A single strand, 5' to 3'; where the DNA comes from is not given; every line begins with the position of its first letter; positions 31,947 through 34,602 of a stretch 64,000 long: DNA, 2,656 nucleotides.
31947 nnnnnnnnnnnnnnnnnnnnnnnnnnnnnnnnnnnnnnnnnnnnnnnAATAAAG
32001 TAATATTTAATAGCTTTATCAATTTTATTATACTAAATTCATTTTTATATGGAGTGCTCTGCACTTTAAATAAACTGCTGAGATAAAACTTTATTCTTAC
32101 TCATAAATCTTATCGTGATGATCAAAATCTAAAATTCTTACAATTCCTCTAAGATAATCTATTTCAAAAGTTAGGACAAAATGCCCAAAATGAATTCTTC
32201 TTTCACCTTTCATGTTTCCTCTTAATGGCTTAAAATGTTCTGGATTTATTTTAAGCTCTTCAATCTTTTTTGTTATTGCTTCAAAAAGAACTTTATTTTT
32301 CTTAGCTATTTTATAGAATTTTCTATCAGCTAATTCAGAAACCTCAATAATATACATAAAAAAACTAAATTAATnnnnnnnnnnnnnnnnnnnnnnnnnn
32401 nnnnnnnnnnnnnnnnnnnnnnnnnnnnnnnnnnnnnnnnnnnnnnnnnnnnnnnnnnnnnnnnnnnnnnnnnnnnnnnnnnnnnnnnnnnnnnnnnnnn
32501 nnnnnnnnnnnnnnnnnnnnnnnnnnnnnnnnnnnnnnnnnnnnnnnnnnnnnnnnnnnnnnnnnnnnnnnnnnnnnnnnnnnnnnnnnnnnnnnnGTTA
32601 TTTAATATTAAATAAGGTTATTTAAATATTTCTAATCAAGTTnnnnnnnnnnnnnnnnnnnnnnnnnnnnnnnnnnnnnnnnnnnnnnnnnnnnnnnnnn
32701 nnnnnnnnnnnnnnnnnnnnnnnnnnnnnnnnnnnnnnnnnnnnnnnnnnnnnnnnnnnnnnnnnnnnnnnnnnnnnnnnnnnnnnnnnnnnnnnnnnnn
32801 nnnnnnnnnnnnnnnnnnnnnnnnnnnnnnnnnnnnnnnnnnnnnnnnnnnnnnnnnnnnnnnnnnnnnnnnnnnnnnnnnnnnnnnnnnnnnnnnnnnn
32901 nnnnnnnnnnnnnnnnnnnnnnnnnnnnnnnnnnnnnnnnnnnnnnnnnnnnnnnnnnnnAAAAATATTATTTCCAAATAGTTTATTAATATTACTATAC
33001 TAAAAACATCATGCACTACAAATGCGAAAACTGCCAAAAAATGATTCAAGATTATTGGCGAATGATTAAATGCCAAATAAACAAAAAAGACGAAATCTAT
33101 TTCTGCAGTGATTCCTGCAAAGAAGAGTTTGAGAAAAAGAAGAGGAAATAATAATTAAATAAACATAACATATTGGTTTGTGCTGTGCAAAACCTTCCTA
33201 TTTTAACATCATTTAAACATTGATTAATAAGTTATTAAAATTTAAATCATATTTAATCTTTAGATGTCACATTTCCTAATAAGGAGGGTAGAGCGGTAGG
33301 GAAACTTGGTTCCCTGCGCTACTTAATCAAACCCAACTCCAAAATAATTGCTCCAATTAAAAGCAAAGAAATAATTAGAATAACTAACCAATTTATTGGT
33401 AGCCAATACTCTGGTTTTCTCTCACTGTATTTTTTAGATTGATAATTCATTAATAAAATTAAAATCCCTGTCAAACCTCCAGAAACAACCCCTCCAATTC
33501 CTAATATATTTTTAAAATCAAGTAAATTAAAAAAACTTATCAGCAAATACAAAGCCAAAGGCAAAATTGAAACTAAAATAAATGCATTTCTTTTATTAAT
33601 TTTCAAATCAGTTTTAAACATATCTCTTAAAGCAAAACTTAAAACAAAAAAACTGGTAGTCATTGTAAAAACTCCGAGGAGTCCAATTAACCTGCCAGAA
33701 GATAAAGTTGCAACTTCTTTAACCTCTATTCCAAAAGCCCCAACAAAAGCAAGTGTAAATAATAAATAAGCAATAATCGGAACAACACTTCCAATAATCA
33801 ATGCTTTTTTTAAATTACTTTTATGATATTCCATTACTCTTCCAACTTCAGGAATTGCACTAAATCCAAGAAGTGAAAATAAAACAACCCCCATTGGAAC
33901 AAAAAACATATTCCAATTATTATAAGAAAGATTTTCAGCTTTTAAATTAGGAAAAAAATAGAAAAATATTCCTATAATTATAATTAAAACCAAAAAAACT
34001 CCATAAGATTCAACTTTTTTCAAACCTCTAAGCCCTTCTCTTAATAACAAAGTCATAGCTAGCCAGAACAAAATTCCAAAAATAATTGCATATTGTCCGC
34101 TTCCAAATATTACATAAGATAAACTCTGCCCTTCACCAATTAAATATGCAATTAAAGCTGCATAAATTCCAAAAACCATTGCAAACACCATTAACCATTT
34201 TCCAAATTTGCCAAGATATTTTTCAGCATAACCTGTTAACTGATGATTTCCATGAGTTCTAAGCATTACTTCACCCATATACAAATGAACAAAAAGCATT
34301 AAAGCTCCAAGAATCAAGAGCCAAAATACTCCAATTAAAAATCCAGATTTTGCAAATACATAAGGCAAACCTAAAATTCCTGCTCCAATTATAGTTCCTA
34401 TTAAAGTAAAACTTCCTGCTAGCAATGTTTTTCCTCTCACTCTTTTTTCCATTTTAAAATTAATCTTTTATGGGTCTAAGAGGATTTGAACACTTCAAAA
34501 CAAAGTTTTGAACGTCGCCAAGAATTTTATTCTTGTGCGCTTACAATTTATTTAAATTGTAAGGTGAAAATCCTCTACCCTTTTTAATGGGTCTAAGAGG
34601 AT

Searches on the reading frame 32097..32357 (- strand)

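Call 13: search_protein_families(library=pfam, proteins=[window:32097-32357:-])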
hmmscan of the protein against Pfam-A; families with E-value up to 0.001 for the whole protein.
window:32097-32357:- (86 aa): 1 family
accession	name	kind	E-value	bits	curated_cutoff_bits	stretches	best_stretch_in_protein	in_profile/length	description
PF05016.21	ParE_toxin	-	4.5e-11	43.6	23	1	4-85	1-89/89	ParE toxin of type II toxin-antitoxin system, parDE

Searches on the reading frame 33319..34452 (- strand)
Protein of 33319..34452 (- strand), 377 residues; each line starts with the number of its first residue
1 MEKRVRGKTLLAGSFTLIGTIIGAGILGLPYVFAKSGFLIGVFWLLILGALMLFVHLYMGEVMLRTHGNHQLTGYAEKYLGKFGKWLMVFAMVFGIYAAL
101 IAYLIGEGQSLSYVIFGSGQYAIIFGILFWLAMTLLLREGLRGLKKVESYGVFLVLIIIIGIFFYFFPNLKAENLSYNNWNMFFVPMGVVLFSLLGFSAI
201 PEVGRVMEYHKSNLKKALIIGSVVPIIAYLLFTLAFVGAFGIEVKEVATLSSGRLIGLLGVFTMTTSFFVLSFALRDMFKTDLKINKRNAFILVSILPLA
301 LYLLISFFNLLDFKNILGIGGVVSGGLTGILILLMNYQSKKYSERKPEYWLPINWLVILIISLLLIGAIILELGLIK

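Call 12: find_encoding_contigs(protein=window:33319-34452:-, flank=3000, max_places=10)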
Protein window:33319-34452:- (377 aa): 1 contig read that carries it; 1 place shown.
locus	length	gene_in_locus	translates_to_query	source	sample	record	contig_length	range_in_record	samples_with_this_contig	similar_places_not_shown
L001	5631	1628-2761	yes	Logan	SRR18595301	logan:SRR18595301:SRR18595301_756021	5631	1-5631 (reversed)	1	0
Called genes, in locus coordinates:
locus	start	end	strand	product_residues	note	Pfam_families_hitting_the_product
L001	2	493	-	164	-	?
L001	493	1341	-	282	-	PF00089:Trypsin, PF13365:Trypsin_2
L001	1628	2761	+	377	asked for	PF01490:Aa_trans, PF03222:Trp_Tyr_perm, PF13520:AA_permease_2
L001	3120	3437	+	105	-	-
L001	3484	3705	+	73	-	-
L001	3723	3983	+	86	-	PF05016:ParE_toxin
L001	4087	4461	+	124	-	-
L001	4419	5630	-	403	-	?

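Call 13: search_protein_families(library=pfam, proteins=[window:33319-34452:-])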
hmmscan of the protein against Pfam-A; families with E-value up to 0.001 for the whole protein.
window:33319-34452:- (377 aa): 3 families
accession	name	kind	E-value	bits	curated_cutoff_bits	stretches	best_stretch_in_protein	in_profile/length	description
PF03222.19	Trp_Tyr_perm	-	2.8e-28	99.6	22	1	8-241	3-243/393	Tryptophan/tyrosine permease family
PF01490.24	Aa_trans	-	1.9e-11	43.7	25.6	1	8-369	3-404/410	Transmembrane amino acid transporter protein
PF13520.12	AA_permease_2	-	1.7e-09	37.6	27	1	15-251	8-254/427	Amino acid permease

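Call 15: find_homologous_proteins(query=window:33319-34452:-, max_evalue=1e-20)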
Query window:33319-34452:- (377 aa): 1040 proteins with E <= 1e-20 among 8000 candidates; the best 120 are listed.
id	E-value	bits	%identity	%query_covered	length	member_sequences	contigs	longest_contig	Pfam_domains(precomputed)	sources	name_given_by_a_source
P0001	1.3e-230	783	100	100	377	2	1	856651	PF01490.25,PF13520.13,PF03222.20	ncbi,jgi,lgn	ncbi:MAG: aromatic amino acid transport family protein [Candidatus Pacearchaeota archaeon]|jgi:amino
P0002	1.0e-174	599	74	98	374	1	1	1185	PF01490.25,PF13520.13,PF03222.20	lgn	-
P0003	3.8e-168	578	72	94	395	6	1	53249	PF01490.25,PF03222.20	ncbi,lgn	-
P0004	5.6e-154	531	66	99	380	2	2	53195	PF01490.25,PF03222.20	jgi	jgi:amino acid permease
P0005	7.7e-147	508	64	98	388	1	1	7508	PF01490.25,PF03222.20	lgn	-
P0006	8.9e-147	507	64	98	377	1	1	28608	PF01490.25,PF03222.20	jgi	jgi:amino acid permease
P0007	1.7e-145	503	65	92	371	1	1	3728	PF01490.25,PF03222.20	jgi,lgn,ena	-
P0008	2.8e-145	502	64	97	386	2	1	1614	PF01490.25,PF03845.20,PF03222.20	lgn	-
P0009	6.9e-144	498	64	98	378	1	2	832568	PF01490.25,PF03222.20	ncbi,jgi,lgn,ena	ncbi:MAG: aromatic amino acid transport family protein [Candidatus Pacearchaeota archaeon]|jgi:tyros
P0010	2.6e-142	493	63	98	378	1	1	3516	PF01490.25,PF03845.20,PF03222.20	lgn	-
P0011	4.6e-138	479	61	97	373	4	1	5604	PF01490.25,PF13520.13,PF03222.20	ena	-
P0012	1.9e-134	467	61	90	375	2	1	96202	PF01490.25,PF03845.20,PF03222.20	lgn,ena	-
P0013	3.5e-134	466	62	95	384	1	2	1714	PF01490.25,PF03222.20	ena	-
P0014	2.5e-133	463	62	96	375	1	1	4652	PF01490.25,PF13520.13,PF03222.20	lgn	-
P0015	2.8e-130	453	60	97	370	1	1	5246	PF01490.25,PF03222.20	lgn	-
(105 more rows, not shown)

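Call 17: find_encoding_contigs(protein=P0003, flank=3000, max_places=3)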
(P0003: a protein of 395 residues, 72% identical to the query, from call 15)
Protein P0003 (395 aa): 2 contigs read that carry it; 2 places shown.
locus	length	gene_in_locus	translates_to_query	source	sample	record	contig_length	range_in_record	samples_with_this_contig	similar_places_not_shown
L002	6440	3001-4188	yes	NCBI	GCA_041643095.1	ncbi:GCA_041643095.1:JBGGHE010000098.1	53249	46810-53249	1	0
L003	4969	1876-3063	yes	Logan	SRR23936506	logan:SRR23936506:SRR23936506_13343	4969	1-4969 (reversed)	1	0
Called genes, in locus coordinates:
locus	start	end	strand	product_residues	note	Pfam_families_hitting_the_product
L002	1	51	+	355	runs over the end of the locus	PF01368:DHH, PF02272:DHHA1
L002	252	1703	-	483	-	PF00587:tRNA-synt_2b, PF03129:HGTP_anticodon, PF09180:ProRS-C_1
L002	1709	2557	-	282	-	PF00089:Trypsin, PF13365:Trypsin_2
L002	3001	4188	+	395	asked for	PF01490:Aa_trans, PF03222:Trp_Tyr_perm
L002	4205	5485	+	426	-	-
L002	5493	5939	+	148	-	-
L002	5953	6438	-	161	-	?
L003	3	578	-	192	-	?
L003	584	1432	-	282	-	PF00089:Trypsin, PF13365:Trypsin_2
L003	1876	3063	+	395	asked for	PF01490:Aa_trans, PF03222:Trp_Tyr_perm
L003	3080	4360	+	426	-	-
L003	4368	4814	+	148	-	-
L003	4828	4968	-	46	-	?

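Call 18: find_encoding_contigs(protein=P0004, flank=3000, max_places=3)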
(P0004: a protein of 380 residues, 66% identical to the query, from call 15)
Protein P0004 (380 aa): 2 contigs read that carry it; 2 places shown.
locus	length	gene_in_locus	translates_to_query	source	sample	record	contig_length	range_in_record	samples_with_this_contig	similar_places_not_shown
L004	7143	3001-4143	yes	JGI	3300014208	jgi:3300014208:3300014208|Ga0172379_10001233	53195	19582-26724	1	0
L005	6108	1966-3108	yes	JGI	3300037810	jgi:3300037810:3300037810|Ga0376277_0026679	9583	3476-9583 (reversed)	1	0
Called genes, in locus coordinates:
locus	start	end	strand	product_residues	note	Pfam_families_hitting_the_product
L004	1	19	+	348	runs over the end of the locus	PF02272:DHHA1 (weak)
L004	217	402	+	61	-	-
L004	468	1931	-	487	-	PF00587:tRNA-synt_2b, PF03129:HGTP_anticodon, PF09180:ProRS-C_1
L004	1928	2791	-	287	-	PF00089:Trypsin, PF13365:Trypsin_2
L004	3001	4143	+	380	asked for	PF01490:Aa_trans, PF03222:Trp_Tyr_perm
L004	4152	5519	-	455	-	PF02934:GatB_N, PF02637:GatB_Yqey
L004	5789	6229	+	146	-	-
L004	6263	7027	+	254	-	PF00142:Fer4_NifH, PF01656:CbiA, PF06564:CBP_BcsQ, PF09140:MipZ (weak), PF10609:ParA, PF13614:AAA_31, PF13500:AAA_26 (weak), PF10609:ParA, +1 more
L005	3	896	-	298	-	?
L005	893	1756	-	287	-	PF00089:Trypsin, PF13365:Trypsin_2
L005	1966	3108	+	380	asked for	PF01490:Aa_trans, PF03222:Trp_Tyr_perm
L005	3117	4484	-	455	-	PF02934:GatB_N, PF02637:GatB_Yqey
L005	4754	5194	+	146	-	-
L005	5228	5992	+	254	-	PF00142:Fer4_NifH, PF01656:CbiA, PF06564:CBP_BcsQ, PF09140:MipZ (weak), PF10609:ParA, PF13614:AAA_31, PF13500:AAA_26 (weak), PF10609:ParA, +1 more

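Call 19: find_encoding_contigs(protein=P0009, flank=3000, max_places=3)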
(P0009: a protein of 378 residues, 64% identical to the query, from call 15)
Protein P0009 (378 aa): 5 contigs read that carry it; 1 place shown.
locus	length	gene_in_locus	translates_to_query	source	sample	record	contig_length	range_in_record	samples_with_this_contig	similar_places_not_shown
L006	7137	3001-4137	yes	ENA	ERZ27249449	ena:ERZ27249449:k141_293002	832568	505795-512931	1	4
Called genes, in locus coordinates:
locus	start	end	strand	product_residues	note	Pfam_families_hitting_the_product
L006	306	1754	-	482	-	PF00587:tRNA-synt_2b, PF03129:HGTP_anticodon, PF09180:ProRS-C_1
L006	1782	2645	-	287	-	PF00089:Trypsin, PF13365:Trypsin_2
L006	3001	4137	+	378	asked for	PF01490:Aa_trans, PF03222:Trp_Tyr_perm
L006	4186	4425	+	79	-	-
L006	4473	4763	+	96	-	-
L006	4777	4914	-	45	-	PF24461:DUF7576 (faint)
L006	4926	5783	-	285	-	PF01040:UbiA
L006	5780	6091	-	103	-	-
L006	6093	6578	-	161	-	PF05014:Nuc_deoxyrib_tr (weak), PF15891:Nuc_deoxyri_tr2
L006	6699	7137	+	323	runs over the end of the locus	PF01047:MarR (faint), PF08279:HTH_11 (faint), PF12802:MarR_2 (faint), PF13404:HTH_AsnC-type, PF13412:HTH_24, PF12840:HTH_20 (faint), PF13404:HTH_AsnC-type, PF13412:HTH_24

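Call 25: find_related_loci(query=window:33319-34452:-, collection=genome_contigs, flank=2500)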
Query window:33319-34452:- (377 aa) in genome_contigs; peptide patterns used: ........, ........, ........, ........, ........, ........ (x = any residue, [..] = any of these).
30 stretches matched a pattern, but none encodes a relative of the query by tblastn (E <= 1e-3).

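Call 27: find_related_loci(query=A1, collection=genome_contigs, flank=2500)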
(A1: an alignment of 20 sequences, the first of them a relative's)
Query A1 (377 aa) in genome_contigs; peptide patterns used: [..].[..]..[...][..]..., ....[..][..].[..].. (x = any residue, [..] = any of these).
180 stretches matched a pattern; 140 encode a relative of the query (tblastn E <= 1e-3); the best 80 are kept; 80 distinct loci.
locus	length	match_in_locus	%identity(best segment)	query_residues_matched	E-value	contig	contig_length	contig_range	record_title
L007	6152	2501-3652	69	1-377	3e-175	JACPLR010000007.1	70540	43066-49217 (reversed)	MAG: Candidatus Pacearchaeota archaeon isolate NC_groundwater_526_Ag_S-0.1um_30_12 S35_SO-1_scaffold_99804, whole genome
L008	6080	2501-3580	71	2-362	2e-172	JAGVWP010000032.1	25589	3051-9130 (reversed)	Candidatus Pacearchaeota archaeon isolate RIFCSPHIGHO2_02_FULL_31_29 rifcsphigho2_02_scaffold_2715, whole genome shotgun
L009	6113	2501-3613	64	7-377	2e-143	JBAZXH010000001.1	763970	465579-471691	MAG: Candidatus Pacearchaeota archaeon isolate SO_2017_GW1_51 NODE_49_length_763970_cov_4.841685_OW334_2017, whole genom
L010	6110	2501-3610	55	8-377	9e-130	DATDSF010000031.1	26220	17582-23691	MAG TPA_asm: Candidatus Nanoarchaeia archaeon isolate SMAG_U7996 k141_3704, whole genome shotgun sequence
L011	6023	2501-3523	61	10-350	7e-125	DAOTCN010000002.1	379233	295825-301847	MAG TPA_asm: Candidatus Paceibacterota bacterium isolate AMR_MDS_3180 NODE_15_length_379233_cov_10.034047, whole genome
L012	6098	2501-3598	56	8-374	7e-124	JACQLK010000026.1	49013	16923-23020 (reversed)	MAG: Candidatus Pacearchaeota archaeon isolate NC_groundwater_1201_Ag_S-0.1um_38_135 S_p1_S3_coassembly_k141_2169704, wh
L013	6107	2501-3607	57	3-372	1e-123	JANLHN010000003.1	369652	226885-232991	MAG: Nanoarchaeota archaeon isolate P6-18 k99_20654, whole genome shotgun sequence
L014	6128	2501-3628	54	2-377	5e-123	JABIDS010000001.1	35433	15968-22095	MAG: archaeon isolate SI048_bin8 k141_64608, whole genome shotgun sequence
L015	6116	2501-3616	55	2-373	9e-123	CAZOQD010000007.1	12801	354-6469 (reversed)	MAG TPA_asm: Candidatus Woesearchaeota archaeon isolate binchicken_co48_336 genome assembly, contig: NODE_7972_length_12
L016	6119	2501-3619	54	4-373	1e-122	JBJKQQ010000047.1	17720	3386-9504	MAG: Candidatus Pacearchaeota archaeon isolate Bin_38 S1Ck127_2783745_flag_1_multi_6.0000_len_17720, whole genome shotgu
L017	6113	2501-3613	57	3-373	2e-122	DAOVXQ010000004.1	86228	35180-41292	MAG TPA_asm: archaeon isolate CSMAG_1761 CSMAG_1761_k141_5684535_length_86228_cov_13.5601, whole genome shotgun sequence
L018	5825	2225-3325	55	7-373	2e-122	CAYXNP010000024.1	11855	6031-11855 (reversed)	MAG TPA_asm: Candidatus Woesearchaeota archaeon isolate SRP050083_co1_23 genome assembly, contig: NODE_2481_length_11855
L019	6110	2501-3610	56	4-372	4e-122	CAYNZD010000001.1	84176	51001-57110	MAG TPA_asm: Candidatus Woesearchaeota archaeon isolate binchicken_co243_24 genome assembly, contig: NODE_123_length_841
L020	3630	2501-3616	56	2-373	1e-122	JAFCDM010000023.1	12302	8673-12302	Candidatus Pacearchaeota archaeon isolate Meg19_1012_Bin_465 Meg19_1012_Bin_465_scaffold_39199, whole genome shotgun seq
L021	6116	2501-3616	53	2-372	2e-121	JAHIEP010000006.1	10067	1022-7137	MAG: Nanoarchaeota archaeon isolate KR11_0.1_MetaG.mb.26 KR11_0.1_MetaG.mb.26_k141_28911, whole genome shotgun sequence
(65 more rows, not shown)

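Call 32: find_encoding_contigs(protein=P0005, flank=2500, max_places=2)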
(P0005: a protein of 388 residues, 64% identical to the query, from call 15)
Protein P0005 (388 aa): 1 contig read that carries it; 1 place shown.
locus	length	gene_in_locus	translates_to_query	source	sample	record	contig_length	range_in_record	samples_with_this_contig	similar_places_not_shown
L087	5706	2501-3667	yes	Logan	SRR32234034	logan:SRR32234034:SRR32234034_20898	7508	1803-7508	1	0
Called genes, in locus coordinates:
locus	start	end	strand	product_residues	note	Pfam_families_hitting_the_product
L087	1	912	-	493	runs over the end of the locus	PF00587:tRNA-synt_2b, PF03129:HGTP_anticodon, PF09180:ProRS-C_1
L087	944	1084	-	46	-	-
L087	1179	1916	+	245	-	PF14528:LAGLIDADG_3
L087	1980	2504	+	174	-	PF13302:Acetyltransf_3, PF13420:Acetyltransf_4, PF00583:Acetyltransf_1, PF13673:Acetyltransf_10, PF13508:Acetyltransf_7, PF08445:FR47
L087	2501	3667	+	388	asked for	PF01490:Aa_trans, PF03222:Trp_Tyr_perm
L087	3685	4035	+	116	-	-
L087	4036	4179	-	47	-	PF06467:zf-FCS (weak), PF24461:DUF7576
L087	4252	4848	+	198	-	PF13673:Acetyltransf_10 (weak), PF00583:Acetyltransf_1, PF13508:Acetyltransf_7 (weak)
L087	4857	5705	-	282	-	?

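Call 33: find_encoding_contigs(protein=P0006, flank=2500, max_places=2)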
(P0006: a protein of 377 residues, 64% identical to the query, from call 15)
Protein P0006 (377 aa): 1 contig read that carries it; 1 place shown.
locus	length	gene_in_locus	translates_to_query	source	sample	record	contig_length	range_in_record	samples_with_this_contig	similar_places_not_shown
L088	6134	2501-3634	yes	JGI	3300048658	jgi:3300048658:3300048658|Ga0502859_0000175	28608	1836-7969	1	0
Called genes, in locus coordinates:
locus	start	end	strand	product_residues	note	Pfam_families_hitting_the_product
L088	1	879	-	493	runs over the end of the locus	PF00587:tRNA-synt_2b, PF03129:HGTP_anticodon, PF09180:ProRS-C_1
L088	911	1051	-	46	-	-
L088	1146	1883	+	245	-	PF14528:LAGLIDADG_3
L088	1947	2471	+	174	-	PF13302:Acetyltransf_3, PF13420:Acetyltransf_4, PF00583:Acetyltransf_1, PF13673:Acetyltransf_10, PF13508:Acetyltransf_7, PF08445:FR47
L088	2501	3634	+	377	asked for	PF01490:Aa_trans, PF03222:Trp_Tyr_perm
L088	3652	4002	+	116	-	-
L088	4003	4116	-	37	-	-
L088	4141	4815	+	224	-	PF13673:Acetyltransf_10 (weak), PF00583:Acetyltransf_1, PF13508:Acetyltransf_7 (weak)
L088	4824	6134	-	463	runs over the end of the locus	PF02934:GatB_N, PF02637:GatB_Yqey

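Call 34: find_encoding_contigs(protein=P0007, flank=2500, max_places=2)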
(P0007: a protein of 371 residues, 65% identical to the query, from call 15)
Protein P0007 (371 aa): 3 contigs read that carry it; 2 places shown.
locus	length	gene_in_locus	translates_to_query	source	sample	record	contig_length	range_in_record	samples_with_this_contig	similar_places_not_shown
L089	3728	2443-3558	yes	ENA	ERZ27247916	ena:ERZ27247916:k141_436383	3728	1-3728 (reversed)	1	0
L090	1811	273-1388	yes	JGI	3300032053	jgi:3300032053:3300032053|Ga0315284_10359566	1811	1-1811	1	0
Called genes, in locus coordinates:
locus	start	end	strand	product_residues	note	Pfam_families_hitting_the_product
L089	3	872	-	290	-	?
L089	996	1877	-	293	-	PF00089:Trypsin, PF13365:Trypsin_2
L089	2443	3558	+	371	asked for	PF01490:Aa_trans, PF03222:Trp_Tyr_perm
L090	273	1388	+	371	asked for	PF01490:Aa_trans, PF03222:Trp_Tyr_perm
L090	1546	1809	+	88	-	?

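Call 35: find_encoding_contigs(protein=P0012, flank=2500, max_places=2)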
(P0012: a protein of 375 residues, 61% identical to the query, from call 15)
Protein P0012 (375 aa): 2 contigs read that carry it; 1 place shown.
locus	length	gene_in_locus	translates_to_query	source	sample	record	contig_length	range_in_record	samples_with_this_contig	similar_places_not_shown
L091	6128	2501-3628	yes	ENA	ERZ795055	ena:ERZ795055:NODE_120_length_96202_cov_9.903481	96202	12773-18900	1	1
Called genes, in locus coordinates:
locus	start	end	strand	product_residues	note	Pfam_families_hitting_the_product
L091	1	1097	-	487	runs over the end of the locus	PF00587:tRNA-synt_2b, PF03129:HGTP_anticodon, PF09180:ProRS-C_1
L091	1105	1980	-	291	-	PF00089:Trypsin, PF13365:Trypsin_2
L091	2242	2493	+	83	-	-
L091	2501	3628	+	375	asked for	PF01490:Aa_trans, PF03222:Trp_Tyr_perm, PF03845:Spore_permease (weak)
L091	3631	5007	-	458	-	PF02934:GatB_N, PF02637:GatB_Yqey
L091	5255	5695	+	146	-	-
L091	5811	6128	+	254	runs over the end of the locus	PF00142:Fer4_NifH (weak), PF01656:CbiA, PF02374:ArsA_ATPase (faint), PF06564:CBP_BcsQ (weak), PF09140:MipZ (weak), PF10609:ParA, PF13614:AAA_31, PF13500:AAA_26 (weak)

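Call 66: find_encoding_contigs(protein=P0010, flank=1500, max_places=2)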
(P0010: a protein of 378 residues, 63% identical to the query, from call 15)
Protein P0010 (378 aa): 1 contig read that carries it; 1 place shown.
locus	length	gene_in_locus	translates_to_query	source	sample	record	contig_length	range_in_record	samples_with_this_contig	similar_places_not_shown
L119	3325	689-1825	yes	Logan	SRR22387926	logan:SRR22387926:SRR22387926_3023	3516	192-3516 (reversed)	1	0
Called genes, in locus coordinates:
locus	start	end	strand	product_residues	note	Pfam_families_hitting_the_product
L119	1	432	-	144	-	?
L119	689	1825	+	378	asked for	PF01490:Aa_trans, PF03222:Trp_Tyr_perm, PF03845:Spore_permease (weak)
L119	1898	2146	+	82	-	-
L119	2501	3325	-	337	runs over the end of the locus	?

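Call 67: find_encoding_contigs(protein=P0011, flank=1500, max_places=2)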
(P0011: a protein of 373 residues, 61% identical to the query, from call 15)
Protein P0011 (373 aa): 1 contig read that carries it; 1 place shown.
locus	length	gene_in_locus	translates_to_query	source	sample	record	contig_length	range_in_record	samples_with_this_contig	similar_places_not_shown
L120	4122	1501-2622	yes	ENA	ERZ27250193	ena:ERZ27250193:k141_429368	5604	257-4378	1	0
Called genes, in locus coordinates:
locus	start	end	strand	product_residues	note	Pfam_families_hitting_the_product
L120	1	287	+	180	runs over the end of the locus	?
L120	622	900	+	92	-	-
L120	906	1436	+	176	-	-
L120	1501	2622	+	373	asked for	PF01490:Aa_trans, PF03222:Trp_Tyr_perm, PF13520:AA_permease_2 (weak)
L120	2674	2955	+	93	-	-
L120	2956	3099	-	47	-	-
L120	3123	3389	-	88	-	PF02637:GatB_Yqey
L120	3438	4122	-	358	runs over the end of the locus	PF02934:GatB_N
